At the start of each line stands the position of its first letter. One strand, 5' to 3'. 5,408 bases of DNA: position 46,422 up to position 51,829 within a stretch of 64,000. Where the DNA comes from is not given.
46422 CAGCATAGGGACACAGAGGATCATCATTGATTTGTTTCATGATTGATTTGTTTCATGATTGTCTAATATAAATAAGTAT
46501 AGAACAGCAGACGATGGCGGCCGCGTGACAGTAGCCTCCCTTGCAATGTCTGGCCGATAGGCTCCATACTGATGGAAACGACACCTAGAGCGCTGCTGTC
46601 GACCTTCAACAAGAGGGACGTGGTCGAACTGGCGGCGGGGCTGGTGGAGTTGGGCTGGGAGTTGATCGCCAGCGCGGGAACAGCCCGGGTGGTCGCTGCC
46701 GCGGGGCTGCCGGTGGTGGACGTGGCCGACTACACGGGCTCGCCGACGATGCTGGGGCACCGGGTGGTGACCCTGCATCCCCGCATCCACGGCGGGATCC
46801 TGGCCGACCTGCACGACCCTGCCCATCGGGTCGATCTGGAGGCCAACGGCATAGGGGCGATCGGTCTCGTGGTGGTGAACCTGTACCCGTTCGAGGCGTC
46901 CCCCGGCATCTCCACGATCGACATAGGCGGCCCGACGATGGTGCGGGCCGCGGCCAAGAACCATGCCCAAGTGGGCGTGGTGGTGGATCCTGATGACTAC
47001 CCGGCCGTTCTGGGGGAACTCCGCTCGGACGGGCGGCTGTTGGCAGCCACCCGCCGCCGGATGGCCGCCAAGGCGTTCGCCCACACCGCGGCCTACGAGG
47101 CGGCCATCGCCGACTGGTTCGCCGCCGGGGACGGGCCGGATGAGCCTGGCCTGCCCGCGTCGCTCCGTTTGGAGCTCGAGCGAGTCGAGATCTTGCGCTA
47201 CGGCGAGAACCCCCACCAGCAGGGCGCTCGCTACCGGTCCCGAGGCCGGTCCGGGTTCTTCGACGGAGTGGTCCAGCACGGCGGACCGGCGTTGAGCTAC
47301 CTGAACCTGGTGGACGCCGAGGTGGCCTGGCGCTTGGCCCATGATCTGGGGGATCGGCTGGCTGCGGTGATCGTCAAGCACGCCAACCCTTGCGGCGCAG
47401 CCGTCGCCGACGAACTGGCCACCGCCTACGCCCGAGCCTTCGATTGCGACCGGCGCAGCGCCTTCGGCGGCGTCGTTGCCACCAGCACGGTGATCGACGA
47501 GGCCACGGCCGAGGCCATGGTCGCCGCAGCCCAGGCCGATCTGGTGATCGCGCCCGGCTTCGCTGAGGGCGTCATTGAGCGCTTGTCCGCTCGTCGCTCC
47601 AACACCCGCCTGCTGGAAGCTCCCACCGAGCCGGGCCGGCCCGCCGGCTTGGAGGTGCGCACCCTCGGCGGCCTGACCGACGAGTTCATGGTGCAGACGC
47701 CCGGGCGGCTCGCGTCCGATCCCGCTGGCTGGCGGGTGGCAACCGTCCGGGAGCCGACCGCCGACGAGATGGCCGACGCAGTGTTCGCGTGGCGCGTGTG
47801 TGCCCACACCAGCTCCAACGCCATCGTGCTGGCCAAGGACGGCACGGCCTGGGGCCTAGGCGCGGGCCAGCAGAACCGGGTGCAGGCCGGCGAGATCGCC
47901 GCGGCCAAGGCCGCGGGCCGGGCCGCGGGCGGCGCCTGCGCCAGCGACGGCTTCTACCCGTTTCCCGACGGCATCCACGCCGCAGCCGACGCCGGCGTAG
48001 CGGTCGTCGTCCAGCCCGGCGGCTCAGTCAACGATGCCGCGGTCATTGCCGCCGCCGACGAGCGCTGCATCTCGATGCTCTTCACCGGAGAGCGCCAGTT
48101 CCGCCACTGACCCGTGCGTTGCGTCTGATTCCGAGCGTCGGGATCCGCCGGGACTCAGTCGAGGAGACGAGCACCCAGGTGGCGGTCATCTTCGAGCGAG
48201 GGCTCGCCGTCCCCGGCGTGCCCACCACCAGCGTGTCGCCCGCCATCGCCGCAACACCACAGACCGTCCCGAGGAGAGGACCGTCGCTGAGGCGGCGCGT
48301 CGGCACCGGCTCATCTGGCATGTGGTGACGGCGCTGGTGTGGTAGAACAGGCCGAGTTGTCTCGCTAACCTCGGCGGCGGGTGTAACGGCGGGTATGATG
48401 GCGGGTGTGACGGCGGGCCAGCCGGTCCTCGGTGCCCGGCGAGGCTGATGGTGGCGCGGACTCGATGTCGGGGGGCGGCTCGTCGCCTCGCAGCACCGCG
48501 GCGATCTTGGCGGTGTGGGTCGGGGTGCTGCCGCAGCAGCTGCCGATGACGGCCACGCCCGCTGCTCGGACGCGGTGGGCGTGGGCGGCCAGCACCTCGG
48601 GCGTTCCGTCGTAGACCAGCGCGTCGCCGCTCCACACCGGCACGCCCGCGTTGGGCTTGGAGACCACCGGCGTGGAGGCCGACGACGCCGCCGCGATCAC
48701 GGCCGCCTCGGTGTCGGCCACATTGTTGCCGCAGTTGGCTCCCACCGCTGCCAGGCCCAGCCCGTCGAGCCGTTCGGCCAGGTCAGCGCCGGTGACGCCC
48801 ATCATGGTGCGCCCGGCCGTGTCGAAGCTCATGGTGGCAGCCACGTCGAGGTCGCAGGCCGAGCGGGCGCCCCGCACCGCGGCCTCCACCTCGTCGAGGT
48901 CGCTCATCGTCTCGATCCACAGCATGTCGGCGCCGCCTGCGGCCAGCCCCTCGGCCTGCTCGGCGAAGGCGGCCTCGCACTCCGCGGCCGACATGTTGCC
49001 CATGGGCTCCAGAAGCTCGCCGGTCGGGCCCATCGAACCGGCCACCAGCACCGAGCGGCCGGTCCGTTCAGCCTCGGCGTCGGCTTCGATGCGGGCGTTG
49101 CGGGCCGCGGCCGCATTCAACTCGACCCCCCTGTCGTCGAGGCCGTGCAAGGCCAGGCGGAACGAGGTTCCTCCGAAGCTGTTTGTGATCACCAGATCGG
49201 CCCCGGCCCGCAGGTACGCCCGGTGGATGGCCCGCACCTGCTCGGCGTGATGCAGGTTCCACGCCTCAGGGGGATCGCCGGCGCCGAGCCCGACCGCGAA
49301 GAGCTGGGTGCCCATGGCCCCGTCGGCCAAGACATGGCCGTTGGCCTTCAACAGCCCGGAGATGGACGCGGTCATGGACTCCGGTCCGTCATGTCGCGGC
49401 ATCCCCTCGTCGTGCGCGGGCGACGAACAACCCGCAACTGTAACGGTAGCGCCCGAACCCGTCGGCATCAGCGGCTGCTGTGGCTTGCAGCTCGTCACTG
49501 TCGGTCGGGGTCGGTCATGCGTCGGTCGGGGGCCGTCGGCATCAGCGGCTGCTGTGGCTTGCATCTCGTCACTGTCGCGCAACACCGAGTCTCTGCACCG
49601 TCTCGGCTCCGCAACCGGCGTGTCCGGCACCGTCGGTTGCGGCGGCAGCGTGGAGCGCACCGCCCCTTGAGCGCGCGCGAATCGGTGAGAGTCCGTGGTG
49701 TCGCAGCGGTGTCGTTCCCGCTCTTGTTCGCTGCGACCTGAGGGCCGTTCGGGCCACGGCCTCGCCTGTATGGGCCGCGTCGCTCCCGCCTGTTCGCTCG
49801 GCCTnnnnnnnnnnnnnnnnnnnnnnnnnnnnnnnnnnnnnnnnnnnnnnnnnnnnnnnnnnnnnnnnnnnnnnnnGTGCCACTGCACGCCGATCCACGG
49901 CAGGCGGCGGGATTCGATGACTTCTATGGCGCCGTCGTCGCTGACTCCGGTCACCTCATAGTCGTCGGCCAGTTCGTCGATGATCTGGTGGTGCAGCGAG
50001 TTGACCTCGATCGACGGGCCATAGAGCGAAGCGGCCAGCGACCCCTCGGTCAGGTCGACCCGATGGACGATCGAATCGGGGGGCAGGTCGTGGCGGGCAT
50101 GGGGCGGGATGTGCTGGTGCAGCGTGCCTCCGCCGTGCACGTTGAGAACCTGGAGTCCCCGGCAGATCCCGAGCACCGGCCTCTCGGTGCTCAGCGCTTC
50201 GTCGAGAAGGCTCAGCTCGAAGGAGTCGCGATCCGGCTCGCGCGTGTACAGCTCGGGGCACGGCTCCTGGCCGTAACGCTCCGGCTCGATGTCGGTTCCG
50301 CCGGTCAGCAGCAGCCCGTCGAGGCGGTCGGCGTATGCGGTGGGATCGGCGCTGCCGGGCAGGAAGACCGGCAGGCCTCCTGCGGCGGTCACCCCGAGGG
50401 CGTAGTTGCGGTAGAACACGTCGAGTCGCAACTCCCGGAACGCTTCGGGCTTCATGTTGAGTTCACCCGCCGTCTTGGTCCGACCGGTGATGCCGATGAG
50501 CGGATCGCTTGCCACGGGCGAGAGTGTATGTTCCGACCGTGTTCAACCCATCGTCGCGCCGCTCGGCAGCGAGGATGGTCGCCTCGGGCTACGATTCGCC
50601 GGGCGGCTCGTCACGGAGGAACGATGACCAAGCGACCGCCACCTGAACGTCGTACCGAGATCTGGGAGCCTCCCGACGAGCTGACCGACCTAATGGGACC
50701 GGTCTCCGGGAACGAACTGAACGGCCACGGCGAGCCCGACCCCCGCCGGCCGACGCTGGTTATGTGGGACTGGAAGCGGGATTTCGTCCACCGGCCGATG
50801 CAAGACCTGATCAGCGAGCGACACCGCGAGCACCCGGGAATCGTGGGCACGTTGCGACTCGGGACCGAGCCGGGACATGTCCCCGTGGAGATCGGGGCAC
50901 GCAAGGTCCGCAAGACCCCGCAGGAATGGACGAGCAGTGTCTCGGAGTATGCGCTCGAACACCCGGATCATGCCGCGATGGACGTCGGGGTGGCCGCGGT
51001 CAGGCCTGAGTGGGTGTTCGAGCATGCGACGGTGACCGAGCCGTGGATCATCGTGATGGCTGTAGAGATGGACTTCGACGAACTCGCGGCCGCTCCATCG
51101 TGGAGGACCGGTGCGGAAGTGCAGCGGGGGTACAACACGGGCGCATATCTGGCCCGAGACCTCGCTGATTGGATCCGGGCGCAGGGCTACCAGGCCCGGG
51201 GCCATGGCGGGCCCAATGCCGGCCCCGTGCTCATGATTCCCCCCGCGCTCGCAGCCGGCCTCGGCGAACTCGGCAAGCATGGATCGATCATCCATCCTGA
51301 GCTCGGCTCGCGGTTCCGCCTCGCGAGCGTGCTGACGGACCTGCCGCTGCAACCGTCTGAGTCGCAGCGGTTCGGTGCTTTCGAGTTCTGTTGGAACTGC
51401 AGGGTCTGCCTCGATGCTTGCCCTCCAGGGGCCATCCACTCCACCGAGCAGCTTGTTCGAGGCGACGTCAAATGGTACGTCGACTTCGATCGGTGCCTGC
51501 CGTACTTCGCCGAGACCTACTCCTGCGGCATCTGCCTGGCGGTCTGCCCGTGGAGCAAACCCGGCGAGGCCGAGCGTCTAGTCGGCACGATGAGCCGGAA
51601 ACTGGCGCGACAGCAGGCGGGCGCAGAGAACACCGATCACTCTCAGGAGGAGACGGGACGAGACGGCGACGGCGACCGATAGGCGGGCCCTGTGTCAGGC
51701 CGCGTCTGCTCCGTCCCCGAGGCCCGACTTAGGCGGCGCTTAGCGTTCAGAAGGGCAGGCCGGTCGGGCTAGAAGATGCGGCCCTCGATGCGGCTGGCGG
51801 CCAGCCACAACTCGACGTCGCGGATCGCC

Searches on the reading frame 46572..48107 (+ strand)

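Call 31: search_protein_families(library=pfam, proteins=[window:46572-48107:+], max_evalue=0.00001)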
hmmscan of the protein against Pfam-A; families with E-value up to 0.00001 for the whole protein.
window:46572-48107:+ (512 aa): 2 families
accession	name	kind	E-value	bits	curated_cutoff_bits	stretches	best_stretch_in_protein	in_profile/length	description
PF01808.24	AICARFT_IMPCHas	-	2.3e-97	326.6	25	1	127-446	1-311/311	AICARFT/IMPCHase bienzyme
PF02142.27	MGS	-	6.3e-15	55.5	24.1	1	17-111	2-75/94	MGS-like domain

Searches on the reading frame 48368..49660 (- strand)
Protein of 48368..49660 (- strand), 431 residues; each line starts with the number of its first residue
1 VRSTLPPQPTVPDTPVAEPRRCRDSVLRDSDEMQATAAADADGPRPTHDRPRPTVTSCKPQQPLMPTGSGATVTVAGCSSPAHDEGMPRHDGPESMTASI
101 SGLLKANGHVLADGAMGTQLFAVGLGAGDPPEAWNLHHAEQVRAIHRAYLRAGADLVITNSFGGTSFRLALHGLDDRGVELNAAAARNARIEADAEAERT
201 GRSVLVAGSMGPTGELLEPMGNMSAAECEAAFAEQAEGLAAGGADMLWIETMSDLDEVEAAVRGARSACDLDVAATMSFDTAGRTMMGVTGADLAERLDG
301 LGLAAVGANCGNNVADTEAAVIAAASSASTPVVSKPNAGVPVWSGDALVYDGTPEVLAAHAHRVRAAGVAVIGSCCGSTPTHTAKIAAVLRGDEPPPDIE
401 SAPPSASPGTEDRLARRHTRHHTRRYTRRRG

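Call 31: search_protein_families(library=pfam, proteins=[window:48368-49660:-], max_evalue=0.00001)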
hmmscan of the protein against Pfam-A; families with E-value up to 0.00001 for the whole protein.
window:48368-49660:- (431 aa): 1 family
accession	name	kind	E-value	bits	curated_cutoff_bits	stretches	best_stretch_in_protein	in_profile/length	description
PF02574.22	S-methyl_trans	-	1.3e-64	219.2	22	1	111-389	2-282/283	Homocysteine S-methyltransferase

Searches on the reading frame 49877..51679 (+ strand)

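Call 77: search_protein_families(library=pfam, proteins=[window:49877-51679:+], max_evalue=0.0001)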
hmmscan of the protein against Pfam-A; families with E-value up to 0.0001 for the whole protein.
window:49877-51679:+ (601 aa): 2 families
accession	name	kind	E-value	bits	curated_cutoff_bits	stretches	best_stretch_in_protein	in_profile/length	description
PF12838.12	Fer4_7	-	8.8e-09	36.1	27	1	505-559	2-50/52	4Fe-4S dicluster domain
PF13484.11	Fer4_16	-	4.3e-06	27.9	30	1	505-559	2-65/66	4Fe-4S double cluster binding domain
